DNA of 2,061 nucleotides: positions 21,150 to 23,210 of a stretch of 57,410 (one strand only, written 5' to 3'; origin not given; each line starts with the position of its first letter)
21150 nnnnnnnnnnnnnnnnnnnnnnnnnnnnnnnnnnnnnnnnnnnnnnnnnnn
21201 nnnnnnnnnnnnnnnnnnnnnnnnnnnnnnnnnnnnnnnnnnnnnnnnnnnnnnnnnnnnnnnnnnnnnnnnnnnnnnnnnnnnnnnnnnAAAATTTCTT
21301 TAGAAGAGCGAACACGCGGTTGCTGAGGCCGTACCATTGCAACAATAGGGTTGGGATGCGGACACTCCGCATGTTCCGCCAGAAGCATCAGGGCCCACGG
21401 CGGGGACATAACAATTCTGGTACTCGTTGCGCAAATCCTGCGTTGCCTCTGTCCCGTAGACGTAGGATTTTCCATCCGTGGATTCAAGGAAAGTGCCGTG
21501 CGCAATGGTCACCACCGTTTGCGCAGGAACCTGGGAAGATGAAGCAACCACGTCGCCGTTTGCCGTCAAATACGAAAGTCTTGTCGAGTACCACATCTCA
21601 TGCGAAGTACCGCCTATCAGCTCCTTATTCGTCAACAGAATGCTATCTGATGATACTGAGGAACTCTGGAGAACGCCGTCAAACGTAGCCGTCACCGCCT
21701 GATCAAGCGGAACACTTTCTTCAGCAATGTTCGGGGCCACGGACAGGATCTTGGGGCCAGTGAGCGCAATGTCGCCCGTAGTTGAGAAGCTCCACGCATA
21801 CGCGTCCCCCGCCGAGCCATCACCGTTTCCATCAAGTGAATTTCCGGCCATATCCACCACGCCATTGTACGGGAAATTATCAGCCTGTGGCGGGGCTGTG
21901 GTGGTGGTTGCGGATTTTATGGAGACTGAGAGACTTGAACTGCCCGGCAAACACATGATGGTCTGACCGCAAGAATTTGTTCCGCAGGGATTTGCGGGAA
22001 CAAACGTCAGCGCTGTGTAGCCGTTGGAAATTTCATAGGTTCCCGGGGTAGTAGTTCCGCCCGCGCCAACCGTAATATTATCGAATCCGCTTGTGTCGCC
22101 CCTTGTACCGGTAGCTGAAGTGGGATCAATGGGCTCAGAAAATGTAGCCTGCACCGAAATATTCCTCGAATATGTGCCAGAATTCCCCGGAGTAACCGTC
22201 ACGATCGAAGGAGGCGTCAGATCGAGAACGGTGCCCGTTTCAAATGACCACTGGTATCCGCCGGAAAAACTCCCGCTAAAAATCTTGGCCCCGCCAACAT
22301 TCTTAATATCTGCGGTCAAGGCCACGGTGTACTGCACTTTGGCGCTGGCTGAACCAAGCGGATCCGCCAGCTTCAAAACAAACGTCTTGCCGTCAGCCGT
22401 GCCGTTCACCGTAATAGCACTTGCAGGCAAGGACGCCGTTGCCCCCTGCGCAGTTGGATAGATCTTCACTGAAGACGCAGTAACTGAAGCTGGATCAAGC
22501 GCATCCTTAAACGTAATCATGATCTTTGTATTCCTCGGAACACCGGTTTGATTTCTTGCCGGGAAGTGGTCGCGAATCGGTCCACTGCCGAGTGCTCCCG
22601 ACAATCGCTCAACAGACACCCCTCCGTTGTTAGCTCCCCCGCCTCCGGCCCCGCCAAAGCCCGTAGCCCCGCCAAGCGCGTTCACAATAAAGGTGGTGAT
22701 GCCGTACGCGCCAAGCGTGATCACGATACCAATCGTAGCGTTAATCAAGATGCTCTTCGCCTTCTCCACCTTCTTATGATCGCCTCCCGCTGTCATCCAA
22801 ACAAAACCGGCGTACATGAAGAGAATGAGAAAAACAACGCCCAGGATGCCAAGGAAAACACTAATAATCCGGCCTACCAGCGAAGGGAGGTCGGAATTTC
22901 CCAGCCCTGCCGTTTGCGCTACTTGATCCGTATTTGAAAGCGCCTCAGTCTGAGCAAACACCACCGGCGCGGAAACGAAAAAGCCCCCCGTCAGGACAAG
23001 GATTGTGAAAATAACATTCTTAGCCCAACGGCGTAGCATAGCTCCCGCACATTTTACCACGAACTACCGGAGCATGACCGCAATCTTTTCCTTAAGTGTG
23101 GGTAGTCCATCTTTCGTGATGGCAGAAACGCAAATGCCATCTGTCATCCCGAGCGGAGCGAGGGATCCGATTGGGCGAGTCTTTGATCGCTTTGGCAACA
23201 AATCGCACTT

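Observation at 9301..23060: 13.8-kb co-directional surface/adhesion locus embedded in a housekeeping operon string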

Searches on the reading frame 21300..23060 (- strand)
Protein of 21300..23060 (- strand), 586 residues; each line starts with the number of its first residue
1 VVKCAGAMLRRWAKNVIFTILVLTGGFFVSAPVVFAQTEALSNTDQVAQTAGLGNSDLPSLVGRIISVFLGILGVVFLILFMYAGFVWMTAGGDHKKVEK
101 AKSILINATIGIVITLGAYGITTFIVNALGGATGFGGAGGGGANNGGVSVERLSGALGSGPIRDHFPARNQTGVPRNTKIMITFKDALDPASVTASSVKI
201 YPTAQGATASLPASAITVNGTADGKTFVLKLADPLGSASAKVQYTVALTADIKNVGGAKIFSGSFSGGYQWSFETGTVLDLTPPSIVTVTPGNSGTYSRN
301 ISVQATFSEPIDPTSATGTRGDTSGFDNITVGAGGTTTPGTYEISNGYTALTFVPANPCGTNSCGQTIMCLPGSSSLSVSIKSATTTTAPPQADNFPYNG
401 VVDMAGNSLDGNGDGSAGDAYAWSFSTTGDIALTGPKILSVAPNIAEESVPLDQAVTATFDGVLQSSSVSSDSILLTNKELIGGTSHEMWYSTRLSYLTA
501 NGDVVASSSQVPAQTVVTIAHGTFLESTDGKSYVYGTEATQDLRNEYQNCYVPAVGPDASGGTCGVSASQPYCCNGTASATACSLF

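Call 4: search_protein_families(library=pfam, proteins=[window:21300-23060:-], max_evalue=0.01)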
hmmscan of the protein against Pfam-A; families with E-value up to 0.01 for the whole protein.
window:21300-23060:- (586 aa): 3 families
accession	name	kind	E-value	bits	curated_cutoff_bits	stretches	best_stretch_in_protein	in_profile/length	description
PF13205.12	Big_5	-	3.9e-22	79.4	23.6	2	165-275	10-105/105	Bacterial Ig-like domain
PF18895.5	T4SS_pilin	-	5.3e-08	33.3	26.6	1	64-125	11-71/71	Type IV secretion system pilin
PF04234.18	CopC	-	0.0024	19.3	23.3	0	167-261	9-90/92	CopC domain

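Call 5: search_protein_families(library=ncbifam, proteins=[window:21300-23060:-], max_evalue=0.01)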
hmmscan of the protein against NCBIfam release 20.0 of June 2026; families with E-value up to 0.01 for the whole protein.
window:21300-23060:- (586 aa): 1 family
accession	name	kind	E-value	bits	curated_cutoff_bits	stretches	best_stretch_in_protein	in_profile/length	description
NF045849.1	ICE_MMCAP2_0565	equivalog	3.4e-08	33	40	1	61-127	12-78/80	Mbov_0395 family pilin-like conjugal transfer protein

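Call 8: find_encoding_contigs(protein=window:21300-23060:-, flank=10000, max_places=6)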
Protein window:21300-23060:- (586 aa): no gene with exactly this product is on record in the collection.

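Call 23: find_related_loci(query=window:21300-23060:-, collection=genome_contigs, flank=10000)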
Query window:21300-23060:- (586 aa) in genome_contigs; peptide patterns used: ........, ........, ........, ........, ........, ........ (x = any residue, [..] = any of these).
37 stretches matched a pattern; 7 encode a relative of the query (tblastn E <= 1e-3); 7 distinct loci.
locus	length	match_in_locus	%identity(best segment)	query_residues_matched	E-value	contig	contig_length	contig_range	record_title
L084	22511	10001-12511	66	3-586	0e+0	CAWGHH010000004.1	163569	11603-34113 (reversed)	MAG: Candidatus Uhrbacteria bacterium isolate MFD02832.bin.1.179 genome assembly, contig: contig_40404, whole genome sho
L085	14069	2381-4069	50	35-586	1e-179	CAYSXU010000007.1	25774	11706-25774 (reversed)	MAG TPA_asm: uncultured Gammaproteobacteria bacterium isolate SRP062349_co5_332 genome assembly, contig: NODE_535_length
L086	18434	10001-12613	62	1-586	0e+0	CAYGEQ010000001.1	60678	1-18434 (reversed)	MAG TPA_asm: uncultured Gammaproteobacteria bacterium isolate ERP113451_co1_208 genome assembly, contig: NODE_348_length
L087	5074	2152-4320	50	20-586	2e-180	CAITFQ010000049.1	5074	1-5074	Candidatus Uhrbacteria bacterium isolate Umea1p2_bin-0579 genome assembly, contig: bin-0579:49/84, whole genome shotgun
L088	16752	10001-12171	47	33-585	2e-160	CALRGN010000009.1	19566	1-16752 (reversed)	MAG: Candidatus Uhrbacteria bacterium isolate TH-11nov19-157 genome assembly, contig: TH-11nov19-C6906, whole genome sho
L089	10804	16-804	49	52-576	8e-20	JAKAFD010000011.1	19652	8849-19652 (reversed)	MAG: bacterium isolate WY1.bin77 NODE_4119_length_19652_cov_3.227401, whole genome shotgun sequence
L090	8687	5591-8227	33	1-574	2e-42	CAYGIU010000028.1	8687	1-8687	MAG TPA_asm: uncultured Gammaproteobacteria bacterium isolate ERP113451_co1_191 genome assembly, contig: NODE_10249_leng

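Call 44: find_homologous_proteins(query=window:21300-23060:-, max_evalue=0.001)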
Query window:21300-23060:- (586 aa): 369 proteins with E <= 0.001 among 8000 candidates; the best 120 are listed.
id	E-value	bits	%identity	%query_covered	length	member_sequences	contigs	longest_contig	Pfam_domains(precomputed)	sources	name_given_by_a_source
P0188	0.0e+0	1187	93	99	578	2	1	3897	PF13205.13,PF18895.6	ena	-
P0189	2.6e-253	860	67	99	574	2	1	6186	PF13205.13,PF18895.6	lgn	-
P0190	5.0e-252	856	67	99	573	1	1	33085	PF13205.13,PF18895.6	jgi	jgi:hypothetical protein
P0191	7.0e-248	842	66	100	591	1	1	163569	PF13205.13,PF18895.6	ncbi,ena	-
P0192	3.7e-245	833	65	99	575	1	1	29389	PF13205.13,PF18895.6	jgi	-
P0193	1.3e-239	815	66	96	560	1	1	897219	PF13205.13,PF18895.6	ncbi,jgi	ncbi:MAG: Ig-like domain-containing protein [Patescibacteria group bacterium]|jgi:hypothetical prote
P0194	2.4e-219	748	62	95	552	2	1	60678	PF13205.13,PF18895.6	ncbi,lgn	-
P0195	1.3e-216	739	61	97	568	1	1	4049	PF13205.13,PF18895.6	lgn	-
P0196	5.3e-209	714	58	99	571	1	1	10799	PF13205.13,PF18895.6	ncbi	-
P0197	5.9e-207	707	57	99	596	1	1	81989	PF13205.13,PF18895.6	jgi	jgi:hypothetical protein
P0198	3.8e-204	698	57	99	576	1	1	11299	PF13205.13,PF18895.6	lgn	-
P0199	1.3e-202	693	58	99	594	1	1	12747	PF13205.13,PF18895.6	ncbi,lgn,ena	-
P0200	2.8e-197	675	56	99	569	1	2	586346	PF13205.13,PF18895.6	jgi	jgi:hypothetical protein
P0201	1.4e-187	643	55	94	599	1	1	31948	PF13205.13,PF18895.6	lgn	-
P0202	1.8e-185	636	55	92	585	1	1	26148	PF13205.13,PF18895.6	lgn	-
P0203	1.0e-183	630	54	90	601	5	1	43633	PF13205.13,PF18895.6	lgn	-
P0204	4.5e-183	628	52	98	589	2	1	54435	PF13205.13,PF18895.6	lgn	-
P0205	1.9e-182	626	53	97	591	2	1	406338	PF13205.13,PF18895.6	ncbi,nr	ncbi:Ig-like domain-containing protein [Patescibacteria group bacterium]|nr:Ig-like domain-containin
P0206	5.4e-182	625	52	95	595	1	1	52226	PF13205.13,PF18895.6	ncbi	-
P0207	6.1e-182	624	52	97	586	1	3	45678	PF13205.13,PF18895.6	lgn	-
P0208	4.7e-181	621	51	100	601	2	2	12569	PF13205.13,PF18895.6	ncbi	-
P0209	3.1e-180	619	52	99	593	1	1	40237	PF13205.13,PF18895.6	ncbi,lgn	-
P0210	9.1e-180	617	53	99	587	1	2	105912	PF13205.13,PF18895.6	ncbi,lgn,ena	-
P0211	9.1e-179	614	52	94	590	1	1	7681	PF13205.13,PF18895.6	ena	-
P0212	2.4e-178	612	51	98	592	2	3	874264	PF13205.13,PF18895.6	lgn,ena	-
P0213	2.9e-178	612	51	97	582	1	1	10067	PF13205.13,PF18895.6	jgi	jgi:hypothetical protein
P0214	1.2e-177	610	52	97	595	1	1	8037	PF13205.13,PF18895.6,PF04956.19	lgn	-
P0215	2.2e-176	606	52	93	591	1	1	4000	PF13205.13,PF18895.6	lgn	-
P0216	2.8e-176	606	52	94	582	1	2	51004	PF13205.13,PF18895.6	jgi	jgi:hypothetical protein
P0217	1.1e-174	600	52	86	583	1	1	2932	PF13205.13,PF18895.6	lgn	-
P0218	2.3e-174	599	51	94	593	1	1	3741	PF13205.13,PF18895.6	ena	-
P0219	1.0e-173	597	51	95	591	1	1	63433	PF13205.13,PF18895.6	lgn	-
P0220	2.2e-173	596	52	93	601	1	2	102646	PF13205.13,PF18895.6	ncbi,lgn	-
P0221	1.1e-171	590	49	100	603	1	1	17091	PF13205.13,PF18895.6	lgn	-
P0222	1.4e-171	590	49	100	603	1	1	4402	PF13205.13,PF18895.6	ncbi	-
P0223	1.4e-171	590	49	100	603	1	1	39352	PF13205.13,PF18895.6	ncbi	-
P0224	1.5e-170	587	49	100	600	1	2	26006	PF13205.13,PF18895.6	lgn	-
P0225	9.1e-170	584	49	100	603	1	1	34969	PF13205.13,PF18895.6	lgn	-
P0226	8.2e-169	581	50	97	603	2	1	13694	PF13205.13,PF18895.6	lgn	-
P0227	1.4e-168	580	49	97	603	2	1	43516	PF13205.13,PF18895.6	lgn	-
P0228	2.0e-168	580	51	98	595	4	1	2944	PF13205.13,PF18895.6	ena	-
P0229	3.7e-168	579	51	94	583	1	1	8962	PF13205.13,PF18895.6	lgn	-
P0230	4.0e-168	579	50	91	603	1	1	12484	PF13205.13,PF18895.6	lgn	-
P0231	4.4e-168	579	49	97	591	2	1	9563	PF13205.13,PF18895.6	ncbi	ncbi:MAG: Ig-like domain-containing protein [Patescibacteria group bacterium]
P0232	2.5e-167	576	50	99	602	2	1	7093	PF13205.13,PF18895.6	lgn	-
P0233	3.7e-167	576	48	91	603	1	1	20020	PF13205.13,PF18895.6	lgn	-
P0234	4.7e-166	572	50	98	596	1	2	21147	PF13205.13,PF18895.6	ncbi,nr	ncbi:hypothetical protein D6827_04035 [Candidatus Parcubacteria bacterium]|nr:MAG: hypothetical prot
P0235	4.9e-166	572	52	99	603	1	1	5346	PF13205.13,PF18895.6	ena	-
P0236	1.5e-165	570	50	91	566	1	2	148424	PF13205.13,PF18895.6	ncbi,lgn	-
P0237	3.5e-165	569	51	96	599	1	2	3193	PF13205.13,PF18895.6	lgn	-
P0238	3.7e-165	569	51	96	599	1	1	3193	PF13205.13,PF18895.6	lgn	-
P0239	5.2e-165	568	51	98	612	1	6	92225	PF13205.13,PF18895.6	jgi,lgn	jgi:hypothetical protein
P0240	7.6e-165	568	50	99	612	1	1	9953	PF13205.13,PF18895.6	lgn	-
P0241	1.1e-164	567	52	96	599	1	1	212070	PF13205.13,PF18895.6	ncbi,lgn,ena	-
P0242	1.4e-164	567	50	96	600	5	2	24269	PF13205.13,PF18895.6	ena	-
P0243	1.6e-164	567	48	100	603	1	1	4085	PF13205.13,PF18895.6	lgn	-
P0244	3.9e-164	566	51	96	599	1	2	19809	PF13205.13,PF18895.6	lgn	-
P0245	1.4e-163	564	50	93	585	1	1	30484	PF13205.13,PF18895.6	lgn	-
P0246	2.1e-163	563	50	93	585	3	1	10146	PF13205.13,PF18895.6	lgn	-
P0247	2.9e-163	563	48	100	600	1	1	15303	PF13205.13,PF18895.6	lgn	-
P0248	6.1e-163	562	50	94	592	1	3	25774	PF13205.13,PF18895.6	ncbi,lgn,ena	-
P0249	7.4e-163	561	51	96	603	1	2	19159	PF13205.13,PF18895.6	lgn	-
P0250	2.2e-162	560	49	95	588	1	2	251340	PF13205.13,PF18895.6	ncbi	-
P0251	2.6e-162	560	47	100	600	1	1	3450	PF13205.13,PF18895.6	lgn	-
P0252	3.5e-162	559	50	96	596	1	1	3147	PF13205.13,PF18895.6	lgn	-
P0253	4.6e-162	559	47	100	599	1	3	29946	PF13205.13,PF18895.6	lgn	-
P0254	1.4e-161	557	50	94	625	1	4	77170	PF13205.13,PF18895.6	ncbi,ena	-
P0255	1.8e-161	557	49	96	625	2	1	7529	PF13205.13,PF18895.6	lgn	-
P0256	3.3e-161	556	47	100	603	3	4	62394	PF13205.13,PF18895.6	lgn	-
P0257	1.0e-160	554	49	92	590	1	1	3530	PF13205.13,PF18895.6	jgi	jgi:hypothetical protein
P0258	1.2e-160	554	50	95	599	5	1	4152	PF13205.13,PF18895.6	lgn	-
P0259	2.5e-160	553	49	98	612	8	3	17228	PF13205.13,PF18895.6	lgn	-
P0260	4.9e-160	552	51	93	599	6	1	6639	PF13205.13,PF18895.6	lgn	-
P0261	5.4e-160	552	49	98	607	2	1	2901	PF13205.13,PF18895.6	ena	-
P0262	5.4e-160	552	50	97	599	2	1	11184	PF13205.13,PF18895.6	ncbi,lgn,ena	-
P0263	1.1e-159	551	50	99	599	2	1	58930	PF13205.13,PF18895.6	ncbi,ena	-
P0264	1.4e-159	551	48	97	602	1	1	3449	PF13205.13,PF18895.6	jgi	jgi:Type IV secretion system pilin/Bacterial Ig-like domain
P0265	2.3e-159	550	49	96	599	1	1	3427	PF13205.13,PF18895.6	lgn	-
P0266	2.7e-159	550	49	96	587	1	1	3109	PF13205.13,PF18895.6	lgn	-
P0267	6.1e-159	548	46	100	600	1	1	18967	PF13205.13,PF18895.6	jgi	jgi:hypothetical protein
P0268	7.4e-159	548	49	94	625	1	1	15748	PF13205.13,PF18895.6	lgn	-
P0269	9.2e-159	548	48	96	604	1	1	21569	PF13205.13,PF18895.6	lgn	-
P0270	1.1e-158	548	49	94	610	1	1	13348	PF13205.13,PF18895.6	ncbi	-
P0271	1.9e-158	547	50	90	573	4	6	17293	PF13205.13,PF18895.6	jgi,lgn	jgi:hypothetical protein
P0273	6.1e-158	545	48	96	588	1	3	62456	PF13205.13,PF18895.6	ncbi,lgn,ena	-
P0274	1.6e-157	544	49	96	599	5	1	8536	PF13205.13,PF18895.6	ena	-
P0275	3.5e-157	543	48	96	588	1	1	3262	PF13205.13,PF18895.6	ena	-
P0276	3.5e-157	543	50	96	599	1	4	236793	PF13205.13,PF18895.6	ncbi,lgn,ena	ncbi:MAG: pilin [Patescibacteria group bacterium]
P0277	1.4e-156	541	48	94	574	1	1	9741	PF13205.13,PF18895.6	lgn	-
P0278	5.7e-156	539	49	97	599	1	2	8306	PF13205.13,PF18895.6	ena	-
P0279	7.1e-156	538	49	92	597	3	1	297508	PF13205.13,PF18895.6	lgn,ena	-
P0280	1.0e-155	538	48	95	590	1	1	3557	PF13205.13,PF18895.6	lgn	-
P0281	2.0e-155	537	47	94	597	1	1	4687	PF13205.13,PF18895.6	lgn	-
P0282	2.4e-155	537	50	96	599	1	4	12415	PF13205.13,PF18895.6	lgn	-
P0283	4.3e-155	536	49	99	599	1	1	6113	PF13205.13,PF18895.6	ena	-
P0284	1.1e-154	534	47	98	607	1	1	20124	PF13205.13,PF18895.6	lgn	-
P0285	2.9e-154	533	49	95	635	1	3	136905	PF13205.13,PF18895.6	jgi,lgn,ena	-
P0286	4.2e-154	532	48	97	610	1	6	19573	PF13205.13,PF18895.6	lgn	-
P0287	1.0e-153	531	46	96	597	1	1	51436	PF13205.13,PF18895.6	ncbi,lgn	-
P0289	1.5e-153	531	49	94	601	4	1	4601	PF13205.13,PF18895.6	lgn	-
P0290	1.6e-153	531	48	95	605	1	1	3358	PF13205.13,PF18895.6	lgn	-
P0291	4.7e-153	529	48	100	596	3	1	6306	PF13205.13,PF18895.6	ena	-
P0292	6.1e-153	529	48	97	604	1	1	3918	PF13205.13,PF18895.6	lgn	-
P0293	8.1e-153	528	47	93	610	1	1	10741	PF13205.13,PF18895.6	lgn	-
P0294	1.1e-152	528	47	93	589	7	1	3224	PF13205.13,PF18895.6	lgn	-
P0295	4.4e-152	526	49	91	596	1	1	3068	PF13205.13,PF18895.6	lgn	-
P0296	4.7e-152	526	48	94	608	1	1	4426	PF13205.13,PF18895.6,PF04956.19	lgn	-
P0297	1.4e-151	524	46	99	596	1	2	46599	PF13205.13,PF18895.6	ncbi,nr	ncbi:Ig-like domain-containing protein [Patescibacteria group bacterium]|nr:Ig-like domain-containin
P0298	4.1e-151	523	46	97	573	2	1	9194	PF13205.13,PF18895.6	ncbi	-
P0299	4.9e-151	522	46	98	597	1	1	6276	PF13205.13,PF18895.6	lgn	-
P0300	7.5e-151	522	47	98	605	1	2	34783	PF13205.13,PF18895.6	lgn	-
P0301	1.2e-150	521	48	90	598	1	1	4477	PF13205.13,PF18895.6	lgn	-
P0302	5.9e-150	519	46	91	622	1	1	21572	PF13205.13,PF18895.6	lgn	-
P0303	4.1e-149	516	48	97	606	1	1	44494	PF13205.13,PF18895.6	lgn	-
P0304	1.1e-148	515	47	92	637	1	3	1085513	PF13205.13,PF18895.6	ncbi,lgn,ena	-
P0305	1.5e-148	514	46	96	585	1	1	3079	PF13205.13,PF18895.6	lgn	-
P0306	1.5e-148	514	48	96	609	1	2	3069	PF13205.13,PF18895.6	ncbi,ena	-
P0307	1.9e-148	514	46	98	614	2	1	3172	PF13205.13,PF18895.6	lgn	-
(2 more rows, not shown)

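Call 50: search_solved_structures(query=A2, max_evalue=1)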
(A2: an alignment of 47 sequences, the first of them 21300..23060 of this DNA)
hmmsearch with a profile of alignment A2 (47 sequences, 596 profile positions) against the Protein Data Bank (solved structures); distinct sequences matched with E-value up to 1: 1.
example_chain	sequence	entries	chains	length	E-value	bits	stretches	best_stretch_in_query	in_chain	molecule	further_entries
7uvg_A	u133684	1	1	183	0.29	12.6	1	394-503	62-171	Coh5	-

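Call 60: predict_structure(alignment_id=A2)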
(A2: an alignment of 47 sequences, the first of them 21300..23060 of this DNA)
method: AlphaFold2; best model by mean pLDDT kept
length: 586 residues; sequences in the alignment: 47
mean_pLDDT: 82.4   pTM: 0.69
mean pLDDT of the five models: 82.4, 82.2, 79.9, 79.0, 78.8
residues with pLDDT >= 90: 315; 70-90: 143; 50-70: 68; < 50: 60
segments of 3 or more residues with pLDDT < 50: 1-9, 27-46, 131-151, 557-559
pLDDT, mean of each block of 10 residues (from residue 1): 46 67 55 35 47 60 78 88 89 85 88 84 68 39 39 58 91 95 95 96 96 96 94 95 96 96 88 95 96 96 97 96 94 93 96 96 92 97 93 90 96 94 97 91 71 84 95 86 78 93 93 94 61 81 94 58 64 67 58
secondary structure, 60 per line:
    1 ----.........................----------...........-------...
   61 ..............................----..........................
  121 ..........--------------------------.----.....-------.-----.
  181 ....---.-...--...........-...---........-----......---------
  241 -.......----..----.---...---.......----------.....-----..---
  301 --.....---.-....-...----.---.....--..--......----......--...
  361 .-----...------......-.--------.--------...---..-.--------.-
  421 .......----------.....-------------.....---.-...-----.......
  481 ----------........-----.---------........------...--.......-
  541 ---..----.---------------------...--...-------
elements in order: H5-29 H40-50 H58-90 H95-130 E162-166 E180-184 E198-202 E216-220 E226-231 E242-248 E269-275 E286-290 E303-307 H313-316 E318-320 E329-333 E340-345 E350-355 E358-361 E367-369 E376-381 E401-403 E421-427 E438-442 E456-460 E474-480 E491-498 E514-521 E533-539 E572-574 E577-579

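Call 63: fold_search(model_id=the predicted structure, library=pdb)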
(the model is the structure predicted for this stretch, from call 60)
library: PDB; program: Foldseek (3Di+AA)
matches with E <= 10: 817; with E <= 0.001: 55
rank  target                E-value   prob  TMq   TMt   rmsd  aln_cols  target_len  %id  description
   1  4qr7                  3.7e-09  1.00  0.15  0.24  22.4       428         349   13  Structure and specificity of L-D-Transpeptidase from Mycobacterium tuberculosis and antibiotic resistance: Calcium bindi (released 2015-07-29)
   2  8a1m_A                4.1e-09  1.00  0.15  0.24  21.9       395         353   12  Crystal structure of the transpeptidase LdtMt2 from Mycobacterium tuberculosis in complex with maleimide analogue 4 (released 2023-06-14)
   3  8aho_B                7.1e-09  1.00  0.15  0.24  21.9       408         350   12  Crystal structure of the transpeptidase LdtMt2 from Mycobacterium tuberculosis in complex with cyanamide analogue 31 (released 2023-08-02)
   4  4uic                  8.4e-09  1.00  0.17  0.14  28.5       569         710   11  Crystal structure of the S-layer protein rSbsC(31-844) (released 2016-04-13)
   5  8a1l_A                1.3e-08  1.00  0.16  0.25  21.1       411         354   11  Crystal structure of the transpeptidase LdtMt2 from Mycobacterium tuberculosis in complex with alpha-chloro ketone 2 (released 2023-06-14)
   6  4uj6                  1.4e-08  1.00  0.16  0.14  27.7       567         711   11  Structure of surface layer protein SbsC, domains 1-6 (released 2016-04-27)
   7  5uwv_A                1.7e-08  1.00  0.17  0.28  20.8       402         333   13  Crystal structure of Mycobacterium abscessus L,D-transpeptidase 2 (released 2017-08-16)
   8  5uwv_E                1.9e-08  1.00  0.16  0.26  20.8       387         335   13  Crystal structure of Mycobacterium abscessus L,D-transpeptidase 2 (released 2017-08-16)
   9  4qrb                  1.9e-08  1.00  0.15  0.25  22.4       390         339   12  Structure and specificity of L-D-Transpeptidase from Mycobacterium tuberculosis and antibiotic resistance: Calcium bindi (released 2015-12-23)
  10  5d7h_B                2.7e-08  1.00  0.15  0.24  21.8       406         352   12  X-RAY CRYSTAL STRUCTURE OF L,D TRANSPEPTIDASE 2 FROM MYCOBACTERIUM TUBERCULOSIS (released 2016-09-28)
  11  5du7_C                3.4e-08  1.00  0.16  0.25  20.8       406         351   13  Crystal structure of ldtMt2 at 1.79 Angstrom resolution (released 2016-09-28)
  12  5d7h_A                3.6e-08  1.00  0.15  0.24  20.8       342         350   11  X-RAY CRYSTAL STRUCTURE OF L,D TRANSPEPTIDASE 2 FROM MYCOBACTERIUM TUBERCULOSIS (released 2016-09-28)
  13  3vyn_B                4.3e-08  1.00  0.15  0.25  20.6       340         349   13  Crystal structure of Mycobacterium tuberculosis L,D-transpeptidase LdtMt2 N55 truncation mutant (resideus 55-408) (released 2013-06-19)
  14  5du7_A                5.0e-08  1.00  0.15  0.24  22.0       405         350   12  Crystal structure of ldtMt2 at 1.79 Angstrom resolution (released 2016-09-28)
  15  3vyn_A                7.0e-08  1.00  0.16  0.25  21.7       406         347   12  Crystal structure of Mycobacterium tuberculosis L,D-transpeptidase LdtMt2 N55 truncation mutant (resideus 55-408) (released 2013-06-19)
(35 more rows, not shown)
